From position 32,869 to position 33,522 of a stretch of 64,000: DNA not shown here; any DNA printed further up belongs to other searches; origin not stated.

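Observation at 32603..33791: Three tandem paralogs of an unrecognised ~115-aa zinc-ribbon protein immediately 3' of selC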

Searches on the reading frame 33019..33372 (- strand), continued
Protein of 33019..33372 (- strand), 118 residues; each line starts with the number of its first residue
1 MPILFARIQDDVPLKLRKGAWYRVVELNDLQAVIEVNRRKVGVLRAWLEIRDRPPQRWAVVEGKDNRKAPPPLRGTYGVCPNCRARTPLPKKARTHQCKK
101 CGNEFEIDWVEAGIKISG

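Call 52: find_encoding_contigs(protein=window:33019-33372:-, flank=3000, max_places=3)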
Protein window:33019-33372:- (118 aa): 23 contigs read that carry it; 3 places shown.
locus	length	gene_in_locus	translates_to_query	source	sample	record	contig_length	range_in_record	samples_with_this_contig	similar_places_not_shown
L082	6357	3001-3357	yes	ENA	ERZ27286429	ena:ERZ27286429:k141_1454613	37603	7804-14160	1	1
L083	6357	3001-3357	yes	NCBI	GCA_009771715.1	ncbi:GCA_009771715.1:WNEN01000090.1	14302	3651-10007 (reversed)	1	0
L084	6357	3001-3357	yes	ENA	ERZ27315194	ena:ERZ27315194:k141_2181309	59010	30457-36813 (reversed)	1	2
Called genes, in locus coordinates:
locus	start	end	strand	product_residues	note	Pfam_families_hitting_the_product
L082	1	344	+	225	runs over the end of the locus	PF01026:TatD_DNase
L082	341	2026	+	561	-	PF01268:FTHFS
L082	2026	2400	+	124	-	PF01042:Ribonuc_L-PSP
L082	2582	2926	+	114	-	-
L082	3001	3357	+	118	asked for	-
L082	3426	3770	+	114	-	-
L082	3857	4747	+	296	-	PF00781:DAGK_cat, PF19279:YegS_C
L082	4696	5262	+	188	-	PF18935:DUF5683 (faint)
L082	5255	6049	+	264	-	PF01177:Asp_Glu_race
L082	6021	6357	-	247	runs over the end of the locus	PF00149:Metallophos, PF12850:Metallophos_2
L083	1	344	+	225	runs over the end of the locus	PF01026:TatD_DNase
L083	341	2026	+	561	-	PF01268:FTHFS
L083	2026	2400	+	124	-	PF01042:Ribonuc_L-PSP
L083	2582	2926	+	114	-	-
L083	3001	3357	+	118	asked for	-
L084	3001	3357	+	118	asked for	-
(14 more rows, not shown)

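Call 57: search_protein_families(library=phrogs, proteins=[window:33019-33372:-], max_evalue=0.1)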
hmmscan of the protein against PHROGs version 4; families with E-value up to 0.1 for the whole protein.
window:33019-33372:- (118 aa): 5 families
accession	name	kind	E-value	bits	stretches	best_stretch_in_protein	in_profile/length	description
phrog_10121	-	unknown function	0.0029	18.8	1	80-110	78-108/109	-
phrog_9188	-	unknown function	0.036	15.3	1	75-107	36-66/70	-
phrog_506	-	integration and excision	0.061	13.4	1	80-105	325-350/403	transposase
phrog_6115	-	unknown function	0.078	14.1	0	94-114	2-22/81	-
phrog_908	-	unknown function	0.083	12.9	0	70-108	196-239/361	-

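Call 58: search_protein_families(library=padloc, proteins=[window:33019-33372:-], max_evalue=0.1)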
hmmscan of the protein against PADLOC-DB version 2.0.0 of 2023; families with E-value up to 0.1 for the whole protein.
window:33019-33372:- (118 aa): 5 families
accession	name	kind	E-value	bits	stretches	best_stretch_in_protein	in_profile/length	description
PDLC01691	Cas12f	-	1.3e-06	26.6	1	64-112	277-322/332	CAS-V-F; effector__SPE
PDLC01674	Cas12f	-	0.0007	16.7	1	79-108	318-347/389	CAS-V-F; effector__SPE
PDLC01678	Cas12f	-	0.0007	16.7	1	79-108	318-347/389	Cas14c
PDLC01700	Cas12f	-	0.018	12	1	78-108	383-413/458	CAS-V-F; effector__SPE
PDLC04162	HEC-08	-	0.043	10.9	1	79-105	245-271/358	-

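Call 61: fold_search(model_id=the predicted structure, library=viral)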
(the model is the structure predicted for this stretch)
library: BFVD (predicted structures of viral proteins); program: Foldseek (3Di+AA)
matches with E <= 10: 1016; with E <= 0.001: 0
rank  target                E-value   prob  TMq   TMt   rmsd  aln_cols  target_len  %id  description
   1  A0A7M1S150            1.6e-02  0.60  0.30  0.22  19.2       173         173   13  RanBP2-type domain-containing protein [uncultured phage cr108_1]
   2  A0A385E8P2            1.9e-02  1.00  0.34  0.45   2.8        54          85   17  (no name in the UniProt tables at hand)
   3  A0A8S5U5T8            2.5e-02  1.00  0.36  0.65   1.6        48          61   25  Uncharacterized protein [Siphoviridae sp. cteLh2]
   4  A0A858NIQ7            3.8e-02  1.00  0.39  0.82   1.7        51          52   18  (no name in the UniProt tables at hand)
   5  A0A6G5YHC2            3.8e-02  0.92  0.36  0.22  14.9       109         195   13  (no name in the UniProt tables at hand)
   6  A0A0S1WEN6            4.0e-02  1.00  0.35  0.18   1.7        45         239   16  (no name in the UniProt tables at hand)
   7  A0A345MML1            4.3e-02  0.92  0.35  0.40  12.8       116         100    9  (no name in the UniProt tables at hand)
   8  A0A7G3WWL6            4.8e-02  0.92  0.40  0.18  14.8       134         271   14  (no name in the UniProt tables at hand)
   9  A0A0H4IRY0            5.4e-02  1.00  0.35  0.34   2.5        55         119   11  Uncharacterized protein [Pseudoalteromonas phage H101]
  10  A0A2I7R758            5.7e-02  1.00  0.35  0.78   1.7        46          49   15  (no name in the UniProt tables at hand)
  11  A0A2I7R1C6            6.1e-02  1.00  0.38  0.25   1.9        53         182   15  (no name in the UniProt tables at hand)
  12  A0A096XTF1            6.1e-02  0.96  0.33  0.29   9.5        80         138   19  Uncharacterized protein [Enterococcus phage ECP3]
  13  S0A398                6.1e-02  0.84  0.35  0.21  14.6       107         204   10  Uncharacterized protein [Cellulophaga phage phi14:2]
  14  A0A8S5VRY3            6.4e-02  1.00  0.36  0.63   2.4        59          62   14  (no name in the UniProt tables at hand)
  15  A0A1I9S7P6            6.8e-02  1.00  0.36  0.40   2.1        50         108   16  (no name in the UniProt tables at hand)
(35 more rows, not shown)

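Call 62: list_cluster_members(proteins=[P0210, P0165, P0168, P0132, P0179, P0225, P0211, P0121, P0127, P0149])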
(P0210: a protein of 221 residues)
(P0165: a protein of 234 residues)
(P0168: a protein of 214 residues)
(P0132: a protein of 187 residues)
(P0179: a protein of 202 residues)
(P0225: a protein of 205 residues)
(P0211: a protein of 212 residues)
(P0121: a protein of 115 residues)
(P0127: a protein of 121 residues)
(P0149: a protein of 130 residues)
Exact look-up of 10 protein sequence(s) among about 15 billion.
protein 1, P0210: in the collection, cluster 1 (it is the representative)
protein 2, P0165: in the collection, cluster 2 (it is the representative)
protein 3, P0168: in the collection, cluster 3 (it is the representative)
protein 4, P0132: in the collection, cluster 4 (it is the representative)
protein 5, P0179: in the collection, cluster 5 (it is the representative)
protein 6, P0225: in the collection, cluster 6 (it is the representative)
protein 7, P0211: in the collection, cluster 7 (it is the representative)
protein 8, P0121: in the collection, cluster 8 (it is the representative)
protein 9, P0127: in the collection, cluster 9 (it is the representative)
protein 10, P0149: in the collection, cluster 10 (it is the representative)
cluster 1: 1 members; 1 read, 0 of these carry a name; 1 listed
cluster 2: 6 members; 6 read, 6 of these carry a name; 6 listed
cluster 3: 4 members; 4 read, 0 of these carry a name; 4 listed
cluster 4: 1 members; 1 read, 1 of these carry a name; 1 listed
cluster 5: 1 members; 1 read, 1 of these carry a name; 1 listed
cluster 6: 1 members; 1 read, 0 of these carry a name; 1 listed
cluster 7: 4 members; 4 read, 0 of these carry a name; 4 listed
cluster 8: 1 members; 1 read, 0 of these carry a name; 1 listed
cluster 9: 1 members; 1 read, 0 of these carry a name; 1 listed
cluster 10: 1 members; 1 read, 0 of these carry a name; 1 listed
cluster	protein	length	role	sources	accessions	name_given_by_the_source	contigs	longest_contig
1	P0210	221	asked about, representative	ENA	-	-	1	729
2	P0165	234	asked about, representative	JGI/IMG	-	hypothetical protein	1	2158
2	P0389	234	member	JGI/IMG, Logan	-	hypothetical protein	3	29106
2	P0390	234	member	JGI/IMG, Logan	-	hypothetical protein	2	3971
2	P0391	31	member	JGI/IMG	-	hypothetical protein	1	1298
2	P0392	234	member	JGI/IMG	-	hypothetical protein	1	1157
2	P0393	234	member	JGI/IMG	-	hypothetical protein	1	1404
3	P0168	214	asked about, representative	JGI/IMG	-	-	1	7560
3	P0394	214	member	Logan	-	-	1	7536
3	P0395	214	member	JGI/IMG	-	-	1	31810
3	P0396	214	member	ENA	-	-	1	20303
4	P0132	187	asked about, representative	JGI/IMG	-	hypothetical protein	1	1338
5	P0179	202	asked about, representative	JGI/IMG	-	hypothetical protein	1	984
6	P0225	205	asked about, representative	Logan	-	-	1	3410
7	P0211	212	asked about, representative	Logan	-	-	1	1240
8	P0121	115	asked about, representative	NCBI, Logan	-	-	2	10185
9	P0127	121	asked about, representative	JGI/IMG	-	-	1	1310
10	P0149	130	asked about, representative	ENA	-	-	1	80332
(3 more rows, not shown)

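Call 65: find_encoding_contigs(protein=P0395, flank=5000, max_places=3)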
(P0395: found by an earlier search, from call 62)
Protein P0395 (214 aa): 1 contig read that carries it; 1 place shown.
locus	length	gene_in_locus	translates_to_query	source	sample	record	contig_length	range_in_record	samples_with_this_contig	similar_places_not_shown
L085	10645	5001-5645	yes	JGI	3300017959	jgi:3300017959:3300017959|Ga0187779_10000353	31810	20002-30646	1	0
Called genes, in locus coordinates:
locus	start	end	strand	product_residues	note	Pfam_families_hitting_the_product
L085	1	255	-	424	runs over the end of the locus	PF12704:MacB_PCD, PF02687:FtsX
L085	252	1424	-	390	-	PF02687:FtsX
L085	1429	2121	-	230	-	PF02463:SMC_N (faint), PF00005:ABC_tran, PF13304:AAA_21 (faint)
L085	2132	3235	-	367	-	-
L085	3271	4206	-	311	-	PF00582:Usp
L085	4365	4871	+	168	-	-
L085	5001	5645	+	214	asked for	PF17283:Zn_ribbon_SprT (weak)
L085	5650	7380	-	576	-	PF04675:DNA_ligase_A_N, PF01068:DNA_ligase_A_M, PF04679:DNA_ligase_A_C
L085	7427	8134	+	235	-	PF00005:ABC_tran, PF13191:AAA_16 (weak), PF13304:AAA_21 (faint)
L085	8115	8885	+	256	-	PF00950:ABC-3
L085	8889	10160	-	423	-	PF02308:MgtC, PF13194:DUF4010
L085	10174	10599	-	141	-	-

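Call 66: search_solved_structures(query=A4, max_evalue=1, show_alignments=1)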
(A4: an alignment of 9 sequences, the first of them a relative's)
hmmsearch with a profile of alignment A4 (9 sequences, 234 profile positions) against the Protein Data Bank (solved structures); distinct sequences matched with E-value up to 1: 8.
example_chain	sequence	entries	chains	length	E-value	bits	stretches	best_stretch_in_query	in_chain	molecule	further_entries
4nqw_A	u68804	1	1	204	4.2e-08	36.2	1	3-95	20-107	ECF RNA polymerase sigma factor SigK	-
2q1z_A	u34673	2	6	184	0.013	18.3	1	17-91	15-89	RpoE, ECF SigE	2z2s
6in7_B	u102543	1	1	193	0.026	17.2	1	14-103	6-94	RNA polymerase sigma-H factor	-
8z6g_B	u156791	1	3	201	0.027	17.2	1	14-103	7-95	RNA polymerase sigma factor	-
6dxo_A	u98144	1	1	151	0.046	16.5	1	18-93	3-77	RNA polymerase ECF-subfamily sigma factor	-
7c7e_A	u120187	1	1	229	0.19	14.4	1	7-91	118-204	Putative DNA-binding transcriptional regulator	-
6dv9_F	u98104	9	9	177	0.46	13.2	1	24-93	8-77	ECF RNA polymerase sigma factor SigL | RNA polymerase sigma factor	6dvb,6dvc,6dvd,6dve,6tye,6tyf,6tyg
5vo0_A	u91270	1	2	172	0.92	12.2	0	188-218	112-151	TNF receptor-associated factor 6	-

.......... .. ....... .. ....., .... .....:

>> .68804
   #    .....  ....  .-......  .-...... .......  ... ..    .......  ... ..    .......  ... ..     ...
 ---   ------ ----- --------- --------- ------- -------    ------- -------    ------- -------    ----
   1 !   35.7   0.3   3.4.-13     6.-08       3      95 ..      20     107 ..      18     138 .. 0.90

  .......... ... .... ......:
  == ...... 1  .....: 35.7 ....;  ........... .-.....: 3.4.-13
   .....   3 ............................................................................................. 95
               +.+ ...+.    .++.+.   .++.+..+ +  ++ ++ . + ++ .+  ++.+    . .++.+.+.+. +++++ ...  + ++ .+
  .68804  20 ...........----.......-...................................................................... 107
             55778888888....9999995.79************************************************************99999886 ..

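Call 67: search_protein_families(library=ncbifam, proteins=[P0165, P0168, P0171, P0131, P0271], max_evalue=0.01)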
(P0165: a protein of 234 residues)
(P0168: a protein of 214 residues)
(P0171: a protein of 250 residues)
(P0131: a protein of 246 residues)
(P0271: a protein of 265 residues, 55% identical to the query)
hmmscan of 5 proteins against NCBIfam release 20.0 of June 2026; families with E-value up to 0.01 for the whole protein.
P0165 (234 aa): 16 families
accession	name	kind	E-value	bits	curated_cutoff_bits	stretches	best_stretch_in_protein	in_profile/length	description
NF007228.0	PRK09646.1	subfamily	2.1e-08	34.1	226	1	15-90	17-91/194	ECF RNA polymerase sigma factor SigK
NF009189.0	PRK12537.1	equivalog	5.9e-08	32.4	261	1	25-93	19-87/182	RNA polymerase sigma factor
NF009168.0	PRK12515.1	subfamily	1.1e-07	31.5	236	1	13-97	7-87/189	RNA polymerase sigma factor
NF010500.0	PRK13919.1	subfamily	4.5e-07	30.2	226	1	14-92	9-86/186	putative RNA polymerase sigma E protein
NF009172.0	PRK12519.1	subfamily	5.1e-07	29.4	222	1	14-92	15-91/194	RNA polymerase sigma factor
NF004113.0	PRK05602.1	equivalog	2.9e-06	27.1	208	1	12-89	29-105/211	RNA polymerase sigma factor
NF008890.0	PRK11924.1-3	equivalog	3e-05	23.5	284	1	16-90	26-100/205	RNA polymerase sigma factor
NF009186.0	PRK12534.1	equivalog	5.2e-05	23.1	267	1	24-129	20-124/187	RNA polymerase sigma factor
NF009190.0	PRK12538.1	equivalog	5.2e-05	23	303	1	6-90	41-124/233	RNA polymerase sigma factor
NF007227.0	PRK09645.1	subfamily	0.00045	20.2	202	1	23-90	7-74/177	sigma-70 family RNA polymerase sigma factor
NF009167.0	PRK12514.1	equivalog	0.00055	19.9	265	1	18-93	10-84/180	RNA polymerase sigma factor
NF009178.0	PRK12526.1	equivalog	0.0018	17.8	301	1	18-89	32-103/211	RNA polymerase sigma factor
NF009183.0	PRK12531.1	equivalog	0.0033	17.2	353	1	23-91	21-89/194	RNA polymerase sigma factor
NF008894.0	PRK11924.3-1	equivalog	0.0034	17.4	258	1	14-89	8-81/188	RNA polymerase sigma factor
NF006114.0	PRK08263.1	subfamily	0.0045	16.2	290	1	22-67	31-75/280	short chain dehydrogenase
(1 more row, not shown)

P0168 (214 aa): 9 families
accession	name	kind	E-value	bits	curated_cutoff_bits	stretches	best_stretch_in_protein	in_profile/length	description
NF007228.0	PRK09646.1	subfamily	5.9e-07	29.3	226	1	14-93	17-95/194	ECF RNA polymerase sigma factor SigK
NF009168.0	PRK12515.1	subfamily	1e-06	28.4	236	1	12-86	7-79/189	RNA polymerase sigma factor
NF009167.0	PRK12514.1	equivalog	3e-06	27.3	265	1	16-93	9-85/180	RNA polymerase sigma factor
NF004113.0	PRK05602.1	equivalog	5.6e-06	26.1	208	1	12-76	30-93/211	RNA polymerase sigma factor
NF009166.1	PRK12513.1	equivalog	7e-05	22.6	206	1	12-106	7-99/193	RNA polymerase sigma factor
NF007225.0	PRK09643.1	equivalog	0.00013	21.7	190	1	13-75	13-74/204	RNA polymerase sigma factor SigM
NF008888.0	PRK11922.1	equivalog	0.00085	19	204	1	11-74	14-76/231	RNA polymerase sigma factor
NF009172.0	PRK12519.1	subfamily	0.0018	17.8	222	1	12-68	14-69/194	RNA polymerase sigma factor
TIGR02983.1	SigE-fam_strep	subfamily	0.0091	15.9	141.55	1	26-90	4-67/162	SigE family RNA polymerase sigma factor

P0171 (250 aa): 90 families (the best 25 are shown)
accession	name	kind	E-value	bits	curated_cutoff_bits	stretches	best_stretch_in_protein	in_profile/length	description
NF045717.1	DVU0259_DivK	exception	3.2e-19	69.2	160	1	1-117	1-114/117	DVU0259 family response regulator domain-containing protein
NF008469.0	PRK11361.1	equivalog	9.2e-18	64.2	714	1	3-122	5-123/461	acetoacetate metabolism transcriptional regulator AtoC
TIGR02154.1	PhoB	equivalog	1.4e-16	60.5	296.2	1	2-116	2-117/226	phosphate regulon transcriptional regulator PhoB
NF041733.1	resp_reg_CseB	equivalog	6.9e-15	55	350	1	4-114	2-110/228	two-component system response regulator CseB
NF040689.1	MtrAB_MtrA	equivalog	2.6e-14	53.1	300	1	5-116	1-110/219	MtrAB system response regulator MtrA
NF007546.0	PRK10161.1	equivalog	7.2e-14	51.9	471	1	1-114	1-115/229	phosphate response regulator transcription factor PhoB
TIGR01818.1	ntrC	equivalog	9.6e-14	51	558.6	1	5-119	1-114/463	nitrogen regulation protein NR(I)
NF007969.0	PRK10693.1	equivalog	1.2e-13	50.8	329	1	3-108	8-112/337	two-component system response regulator RssB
NF047793.1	ResRegPgtA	equivalog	1.3e-13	50.6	650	1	4-116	7-118/414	two-component system response regulator PgtA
NF007135.0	PRK09581.1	equivalog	1.2e-12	47.4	474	1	3-115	3-116/457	PleD family two-component system response regulator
NF045944.1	ResRegRpaBCyano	equivalog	9e-12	44.8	330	1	6-104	1-97/229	response regulator transcription factor RpaB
NF038297.2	hybrid_HK_HrmK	equivalog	1.3e-11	43.9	725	1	3-118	491-607/607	hybrid histidine kinase/response regulator HrmK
NF051870.1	NAssimRespRegNtrX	equivalog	1.5e-11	43.9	600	1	4-120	3-120/452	nitrogen assimilation response regulator NtrX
NF011695.0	PRK15115.1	equivalog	2.4e-11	43.1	763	1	3-159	7-163/445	two-component system response regulator GlrR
TIGR01387.1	cztR_silR_copR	subfamily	3.2e-11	43.3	279.2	1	5-119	1-114/218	heavy metal response regulator transcription factor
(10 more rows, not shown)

P0131 (246 aa): 0 families

P0271 (265 aa): 0 families

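Call 70: find_encoding_contigs(protein=P0345, flank=5000, max_places=4)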
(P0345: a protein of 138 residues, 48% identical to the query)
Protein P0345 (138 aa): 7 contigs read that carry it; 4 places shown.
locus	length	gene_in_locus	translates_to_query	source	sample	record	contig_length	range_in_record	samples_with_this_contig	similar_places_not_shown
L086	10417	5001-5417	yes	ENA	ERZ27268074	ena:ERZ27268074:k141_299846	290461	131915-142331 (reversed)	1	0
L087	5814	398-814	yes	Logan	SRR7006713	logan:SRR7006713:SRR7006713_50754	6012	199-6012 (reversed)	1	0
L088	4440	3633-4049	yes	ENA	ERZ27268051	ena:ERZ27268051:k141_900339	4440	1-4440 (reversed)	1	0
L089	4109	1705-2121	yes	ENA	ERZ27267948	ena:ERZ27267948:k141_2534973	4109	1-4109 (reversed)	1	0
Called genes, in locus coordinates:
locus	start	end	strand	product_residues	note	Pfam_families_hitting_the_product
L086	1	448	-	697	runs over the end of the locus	PF26550:Tricorn_2nd (faint), PF00930:DPPIV_N (faint), PF07676:PD40 (faint), PF26549:Tricorn_N, PF00326:Peptidase_S9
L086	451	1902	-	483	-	PF07687:M20_dimer (faint)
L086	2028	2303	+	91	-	-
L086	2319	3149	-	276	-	PF03807:F420_oxidored, PF14748:P5CR_dimer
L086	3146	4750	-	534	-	PF00682:HMGL-like, PF22617:HCS_D2, PF08502:LeuA_dimer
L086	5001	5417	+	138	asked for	-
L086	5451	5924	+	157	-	PF00072:Response_reg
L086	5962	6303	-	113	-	-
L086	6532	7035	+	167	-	-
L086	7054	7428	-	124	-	-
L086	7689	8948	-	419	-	PF04286:DUF445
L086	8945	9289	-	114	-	PF27100:DcsG_N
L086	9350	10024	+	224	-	-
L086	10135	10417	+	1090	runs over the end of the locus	PF13088:BNR_2 (faint), PF14870:PSII_BNR (faint), PF15902:Sortilin-Vps10, PF02012:BNR (faint), PF15902:Sortilin-Vps10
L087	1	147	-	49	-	?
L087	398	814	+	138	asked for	-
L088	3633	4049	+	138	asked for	-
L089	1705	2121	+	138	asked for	-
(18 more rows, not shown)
